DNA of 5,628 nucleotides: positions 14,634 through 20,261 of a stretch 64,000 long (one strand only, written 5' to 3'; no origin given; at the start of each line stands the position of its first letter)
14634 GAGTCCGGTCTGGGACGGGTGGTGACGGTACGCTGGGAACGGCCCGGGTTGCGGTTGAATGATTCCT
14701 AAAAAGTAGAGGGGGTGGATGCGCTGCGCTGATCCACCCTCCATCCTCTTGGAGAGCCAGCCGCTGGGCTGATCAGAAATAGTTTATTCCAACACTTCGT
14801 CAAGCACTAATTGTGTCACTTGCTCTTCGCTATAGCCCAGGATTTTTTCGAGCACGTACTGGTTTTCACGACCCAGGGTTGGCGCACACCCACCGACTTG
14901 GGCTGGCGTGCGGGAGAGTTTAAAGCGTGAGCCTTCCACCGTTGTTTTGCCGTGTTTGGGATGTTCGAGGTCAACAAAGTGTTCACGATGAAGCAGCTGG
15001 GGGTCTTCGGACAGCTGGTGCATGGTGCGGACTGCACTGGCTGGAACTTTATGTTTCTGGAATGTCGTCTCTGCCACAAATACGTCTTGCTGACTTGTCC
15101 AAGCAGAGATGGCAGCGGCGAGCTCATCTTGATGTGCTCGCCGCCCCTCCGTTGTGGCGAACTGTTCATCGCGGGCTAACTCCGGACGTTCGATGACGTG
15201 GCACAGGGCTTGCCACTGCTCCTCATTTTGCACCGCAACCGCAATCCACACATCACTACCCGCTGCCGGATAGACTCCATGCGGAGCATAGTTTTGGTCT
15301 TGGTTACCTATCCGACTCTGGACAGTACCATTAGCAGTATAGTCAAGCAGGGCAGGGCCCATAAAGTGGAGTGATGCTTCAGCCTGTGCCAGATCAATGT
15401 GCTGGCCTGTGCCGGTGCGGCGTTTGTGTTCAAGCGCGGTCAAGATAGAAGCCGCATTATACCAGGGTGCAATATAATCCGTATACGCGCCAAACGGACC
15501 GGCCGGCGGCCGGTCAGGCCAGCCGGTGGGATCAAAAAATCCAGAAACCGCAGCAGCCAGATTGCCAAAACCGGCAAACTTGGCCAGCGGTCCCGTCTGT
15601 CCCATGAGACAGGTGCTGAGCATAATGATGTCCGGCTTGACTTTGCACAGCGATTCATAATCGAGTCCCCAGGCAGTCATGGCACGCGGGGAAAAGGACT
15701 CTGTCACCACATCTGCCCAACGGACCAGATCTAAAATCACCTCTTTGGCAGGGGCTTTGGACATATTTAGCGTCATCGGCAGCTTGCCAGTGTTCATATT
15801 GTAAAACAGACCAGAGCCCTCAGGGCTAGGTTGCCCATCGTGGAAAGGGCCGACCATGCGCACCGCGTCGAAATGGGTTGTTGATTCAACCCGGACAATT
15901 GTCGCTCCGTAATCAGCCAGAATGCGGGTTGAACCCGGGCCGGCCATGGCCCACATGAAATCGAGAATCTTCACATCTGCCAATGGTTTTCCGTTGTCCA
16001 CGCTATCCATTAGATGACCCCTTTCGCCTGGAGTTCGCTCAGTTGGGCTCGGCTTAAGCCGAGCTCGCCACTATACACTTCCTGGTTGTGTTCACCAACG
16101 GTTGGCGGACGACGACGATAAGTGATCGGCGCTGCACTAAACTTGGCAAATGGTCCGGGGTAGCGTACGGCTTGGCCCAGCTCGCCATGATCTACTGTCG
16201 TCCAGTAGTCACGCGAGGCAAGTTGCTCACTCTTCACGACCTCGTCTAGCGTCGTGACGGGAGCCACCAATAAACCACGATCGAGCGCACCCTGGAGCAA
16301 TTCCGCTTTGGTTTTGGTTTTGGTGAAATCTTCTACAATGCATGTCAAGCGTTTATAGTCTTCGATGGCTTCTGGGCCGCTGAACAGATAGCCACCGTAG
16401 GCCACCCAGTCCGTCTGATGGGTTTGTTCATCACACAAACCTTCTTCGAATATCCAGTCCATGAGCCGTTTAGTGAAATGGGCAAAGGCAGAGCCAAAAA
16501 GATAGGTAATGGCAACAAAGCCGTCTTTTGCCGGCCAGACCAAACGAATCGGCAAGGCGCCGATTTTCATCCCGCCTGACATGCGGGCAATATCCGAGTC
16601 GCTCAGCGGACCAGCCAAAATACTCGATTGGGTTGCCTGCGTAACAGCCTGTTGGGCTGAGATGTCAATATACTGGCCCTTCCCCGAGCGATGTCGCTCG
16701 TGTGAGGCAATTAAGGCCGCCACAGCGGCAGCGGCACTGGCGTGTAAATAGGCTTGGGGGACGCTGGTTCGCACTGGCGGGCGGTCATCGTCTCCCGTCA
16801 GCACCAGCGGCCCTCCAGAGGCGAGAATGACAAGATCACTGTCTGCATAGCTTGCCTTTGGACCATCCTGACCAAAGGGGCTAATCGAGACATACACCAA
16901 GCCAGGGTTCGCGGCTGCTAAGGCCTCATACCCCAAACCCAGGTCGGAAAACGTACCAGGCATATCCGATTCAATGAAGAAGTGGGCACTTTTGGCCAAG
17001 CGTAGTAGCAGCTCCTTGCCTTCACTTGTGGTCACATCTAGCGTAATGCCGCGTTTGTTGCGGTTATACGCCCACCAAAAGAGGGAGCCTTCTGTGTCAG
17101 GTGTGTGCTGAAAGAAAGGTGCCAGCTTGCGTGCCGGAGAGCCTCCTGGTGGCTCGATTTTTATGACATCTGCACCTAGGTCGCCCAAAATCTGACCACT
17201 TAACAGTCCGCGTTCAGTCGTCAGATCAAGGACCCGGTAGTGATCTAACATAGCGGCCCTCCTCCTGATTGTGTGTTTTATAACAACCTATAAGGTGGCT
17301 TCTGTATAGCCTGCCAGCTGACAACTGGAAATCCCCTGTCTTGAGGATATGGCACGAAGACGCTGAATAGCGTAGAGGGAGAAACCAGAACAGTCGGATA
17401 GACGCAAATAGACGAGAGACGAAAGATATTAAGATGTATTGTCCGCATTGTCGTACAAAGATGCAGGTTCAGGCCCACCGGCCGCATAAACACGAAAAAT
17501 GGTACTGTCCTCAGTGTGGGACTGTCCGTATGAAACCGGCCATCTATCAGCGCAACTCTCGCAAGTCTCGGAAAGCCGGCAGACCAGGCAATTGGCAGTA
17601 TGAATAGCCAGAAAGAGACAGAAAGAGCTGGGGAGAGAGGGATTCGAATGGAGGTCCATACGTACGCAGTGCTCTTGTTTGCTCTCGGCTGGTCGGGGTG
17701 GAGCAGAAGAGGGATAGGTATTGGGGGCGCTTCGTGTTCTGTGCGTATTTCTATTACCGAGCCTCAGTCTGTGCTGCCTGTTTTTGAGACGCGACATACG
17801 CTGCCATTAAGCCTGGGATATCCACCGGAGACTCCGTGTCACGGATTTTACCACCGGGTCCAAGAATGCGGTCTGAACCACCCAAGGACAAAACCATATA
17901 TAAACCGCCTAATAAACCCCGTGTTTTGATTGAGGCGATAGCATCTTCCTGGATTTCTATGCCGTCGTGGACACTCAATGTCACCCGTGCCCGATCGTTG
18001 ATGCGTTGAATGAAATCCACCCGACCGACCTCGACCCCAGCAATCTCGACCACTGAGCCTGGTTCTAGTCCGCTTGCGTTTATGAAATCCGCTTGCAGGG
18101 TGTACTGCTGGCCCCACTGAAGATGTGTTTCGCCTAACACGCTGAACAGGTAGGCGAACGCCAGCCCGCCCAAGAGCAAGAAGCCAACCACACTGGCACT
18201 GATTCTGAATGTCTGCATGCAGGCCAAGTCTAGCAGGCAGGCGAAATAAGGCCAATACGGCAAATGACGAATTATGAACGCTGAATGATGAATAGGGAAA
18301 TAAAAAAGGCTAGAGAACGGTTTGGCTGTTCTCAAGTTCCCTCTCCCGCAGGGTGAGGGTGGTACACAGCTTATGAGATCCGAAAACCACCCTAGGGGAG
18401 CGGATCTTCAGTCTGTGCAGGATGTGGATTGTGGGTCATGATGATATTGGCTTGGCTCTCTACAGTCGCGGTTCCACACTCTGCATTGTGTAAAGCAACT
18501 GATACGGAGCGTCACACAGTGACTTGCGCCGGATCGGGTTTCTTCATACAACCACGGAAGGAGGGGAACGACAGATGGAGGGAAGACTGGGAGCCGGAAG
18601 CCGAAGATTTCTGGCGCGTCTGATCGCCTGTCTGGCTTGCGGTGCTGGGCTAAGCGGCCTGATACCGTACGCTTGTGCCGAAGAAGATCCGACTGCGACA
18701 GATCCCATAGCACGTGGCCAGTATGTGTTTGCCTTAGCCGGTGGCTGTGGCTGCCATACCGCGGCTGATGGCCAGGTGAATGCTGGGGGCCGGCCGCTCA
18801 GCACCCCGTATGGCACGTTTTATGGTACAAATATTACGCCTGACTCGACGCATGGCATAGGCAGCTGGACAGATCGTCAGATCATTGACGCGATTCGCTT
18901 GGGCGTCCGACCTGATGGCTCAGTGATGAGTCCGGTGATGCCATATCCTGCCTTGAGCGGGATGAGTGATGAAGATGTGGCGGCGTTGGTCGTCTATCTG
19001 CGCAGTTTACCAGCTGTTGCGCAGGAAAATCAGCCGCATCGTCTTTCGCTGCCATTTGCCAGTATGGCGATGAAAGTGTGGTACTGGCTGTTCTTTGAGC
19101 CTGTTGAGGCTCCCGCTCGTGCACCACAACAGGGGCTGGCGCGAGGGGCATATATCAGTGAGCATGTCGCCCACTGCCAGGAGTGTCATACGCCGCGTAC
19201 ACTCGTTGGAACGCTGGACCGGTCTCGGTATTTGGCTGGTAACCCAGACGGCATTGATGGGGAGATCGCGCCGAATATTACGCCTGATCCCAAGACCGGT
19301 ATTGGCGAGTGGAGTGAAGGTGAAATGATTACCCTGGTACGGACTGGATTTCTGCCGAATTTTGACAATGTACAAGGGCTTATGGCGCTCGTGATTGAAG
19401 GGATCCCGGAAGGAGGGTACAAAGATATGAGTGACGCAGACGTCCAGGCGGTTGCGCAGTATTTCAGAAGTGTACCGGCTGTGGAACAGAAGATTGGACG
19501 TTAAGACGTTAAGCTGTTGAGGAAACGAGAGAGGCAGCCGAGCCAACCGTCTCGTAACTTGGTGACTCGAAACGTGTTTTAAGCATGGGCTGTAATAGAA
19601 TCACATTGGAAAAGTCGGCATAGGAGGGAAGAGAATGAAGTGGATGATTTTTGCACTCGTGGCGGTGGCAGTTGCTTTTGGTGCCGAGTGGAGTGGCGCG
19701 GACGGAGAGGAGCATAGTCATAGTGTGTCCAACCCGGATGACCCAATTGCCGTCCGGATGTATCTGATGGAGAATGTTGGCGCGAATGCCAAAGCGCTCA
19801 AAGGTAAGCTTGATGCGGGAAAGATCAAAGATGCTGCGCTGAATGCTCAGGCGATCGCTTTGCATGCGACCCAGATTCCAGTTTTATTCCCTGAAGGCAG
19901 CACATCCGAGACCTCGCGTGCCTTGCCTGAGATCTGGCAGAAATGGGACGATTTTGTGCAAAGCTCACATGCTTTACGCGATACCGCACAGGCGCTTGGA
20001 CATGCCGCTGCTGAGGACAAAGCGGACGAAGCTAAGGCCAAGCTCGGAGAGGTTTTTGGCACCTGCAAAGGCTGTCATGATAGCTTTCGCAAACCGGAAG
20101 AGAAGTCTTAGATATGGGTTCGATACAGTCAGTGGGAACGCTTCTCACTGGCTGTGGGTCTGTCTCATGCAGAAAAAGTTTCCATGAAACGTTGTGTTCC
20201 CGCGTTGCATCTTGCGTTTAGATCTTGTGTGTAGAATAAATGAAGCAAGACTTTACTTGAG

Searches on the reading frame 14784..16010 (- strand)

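Call 9: search_protein_families(library=pfam, proteins=[window:14784-16010:-], max_evalue=0.001)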
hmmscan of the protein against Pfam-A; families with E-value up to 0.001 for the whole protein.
window:14784-16010:- (408 aa): 1 family
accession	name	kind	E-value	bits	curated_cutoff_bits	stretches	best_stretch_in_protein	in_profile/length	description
PF02515.22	CoA_transf_3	-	2.3e-105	353.2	23.3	1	10-382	1-365/366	CoA-transferase family III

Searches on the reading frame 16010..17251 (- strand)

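Call 9: search_protein_families(library=pfam, proteins=[window:16010-17251:-], max_evalue=0.001)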
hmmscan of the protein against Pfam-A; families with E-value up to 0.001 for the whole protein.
window:16010-17251:- (413 aa): 1 family
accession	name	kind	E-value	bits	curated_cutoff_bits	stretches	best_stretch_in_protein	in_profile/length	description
PF02515.22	CoA_transf_3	-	1.7e-76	258.2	23.3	1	2-389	1-366/366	CoA-transferase family III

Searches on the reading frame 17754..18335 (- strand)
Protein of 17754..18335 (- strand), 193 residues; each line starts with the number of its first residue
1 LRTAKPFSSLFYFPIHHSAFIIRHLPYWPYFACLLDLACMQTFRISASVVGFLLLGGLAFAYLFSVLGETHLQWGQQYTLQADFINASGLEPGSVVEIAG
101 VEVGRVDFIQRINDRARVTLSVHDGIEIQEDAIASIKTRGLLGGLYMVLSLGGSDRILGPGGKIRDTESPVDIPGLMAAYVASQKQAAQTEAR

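Call 9: search_protein_families(library=pfam, proteins=[window:17754-18335:-], max_evalue=0.001)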
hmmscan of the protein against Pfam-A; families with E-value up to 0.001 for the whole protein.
window:17754-18335:- (193 aa): 1 family
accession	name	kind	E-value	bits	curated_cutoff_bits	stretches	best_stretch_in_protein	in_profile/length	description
PF02470.25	MlaD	-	9.6e-16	58.2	25.1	1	77-150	2-79/81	MlaD protein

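Call 79: search_protein_families(library=ncbifam, proteins=[window:17754-18335:-], max_evalue=0.01)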
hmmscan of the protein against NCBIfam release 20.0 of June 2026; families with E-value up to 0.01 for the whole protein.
window:17754-18335:- (193 aa): 2 families
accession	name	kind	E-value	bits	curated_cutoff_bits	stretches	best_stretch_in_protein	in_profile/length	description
TIGR04430.1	OM_asym_MlaD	equivalog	3.9e-30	104.6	135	1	49-182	8-145/146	outer membrane lipid asymmetry maintenance protein MlaD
TIGR00996.1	Mtu_fam_mce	paralog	3.1e-20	72.6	140.5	1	49-179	4-138/291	MCE family protein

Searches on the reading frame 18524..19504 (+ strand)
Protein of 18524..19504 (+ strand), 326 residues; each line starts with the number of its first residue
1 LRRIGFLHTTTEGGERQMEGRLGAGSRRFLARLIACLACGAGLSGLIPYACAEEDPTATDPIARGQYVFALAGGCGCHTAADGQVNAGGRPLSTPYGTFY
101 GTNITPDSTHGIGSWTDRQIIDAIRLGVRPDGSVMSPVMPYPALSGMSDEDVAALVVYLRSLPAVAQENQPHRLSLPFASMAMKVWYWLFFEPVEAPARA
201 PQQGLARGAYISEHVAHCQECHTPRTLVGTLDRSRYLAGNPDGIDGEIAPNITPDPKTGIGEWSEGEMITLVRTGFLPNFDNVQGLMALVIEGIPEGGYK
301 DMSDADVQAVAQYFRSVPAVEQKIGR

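Call 9: search_protein_families(library=pfam, proteins=[window:18524-19504:+], max_evalue=0.001)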
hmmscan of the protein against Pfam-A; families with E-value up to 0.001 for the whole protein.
window:18524-19504:+ (326 aa): 2 families
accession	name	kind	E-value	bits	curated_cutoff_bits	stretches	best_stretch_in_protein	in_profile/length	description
PF00034.26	Cytochrom_C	-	7.5e-09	37.2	21.3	1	62-162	1-89/90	Cytochrome c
PF13442.11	Cytochrome_CBB3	-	2.3e-08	34.7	27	0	208-313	6-67/68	Cytochrome C oxidase, cbb3-type, subunit III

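Call 79: search_protein_families(library=ncbifam, proteins=[window:18524-19504:+], max_evalue=0.01)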
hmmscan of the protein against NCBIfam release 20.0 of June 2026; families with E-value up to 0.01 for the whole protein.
window:18524-19504:+ (326 aa): 0 families

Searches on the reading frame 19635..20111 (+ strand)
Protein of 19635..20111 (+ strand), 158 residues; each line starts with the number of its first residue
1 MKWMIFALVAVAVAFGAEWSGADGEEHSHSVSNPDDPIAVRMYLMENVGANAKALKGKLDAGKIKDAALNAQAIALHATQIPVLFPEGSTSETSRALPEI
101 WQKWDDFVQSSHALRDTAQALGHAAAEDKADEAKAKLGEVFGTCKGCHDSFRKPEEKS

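Call 9: search_protein_families(library=pfam, proteins=[window:19635-20111:+], max_evalue=0.001)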
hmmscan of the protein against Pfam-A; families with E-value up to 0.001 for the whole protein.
window:19635-20111:+ (158 aa): 2 families
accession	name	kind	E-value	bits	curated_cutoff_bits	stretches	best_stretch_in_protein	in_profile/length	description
PF01322.25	Cytochrom_C_2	-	1.6e-25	90.9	26.5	1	36-152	1-121/121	Cytochrome C'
PF07361.16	Cytochrom_B562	-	0.00016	22.7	30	1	45-152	6-102/102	Cytochrome b562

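Call 79: search_protein_families(library=ncbifam, proteins=[window:19635-20111:+], max_evalue=0.01)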
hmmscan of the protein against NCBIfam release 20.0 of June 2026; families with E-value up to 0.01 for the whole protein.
window:19635-20111:+ (158 aa): 0 families
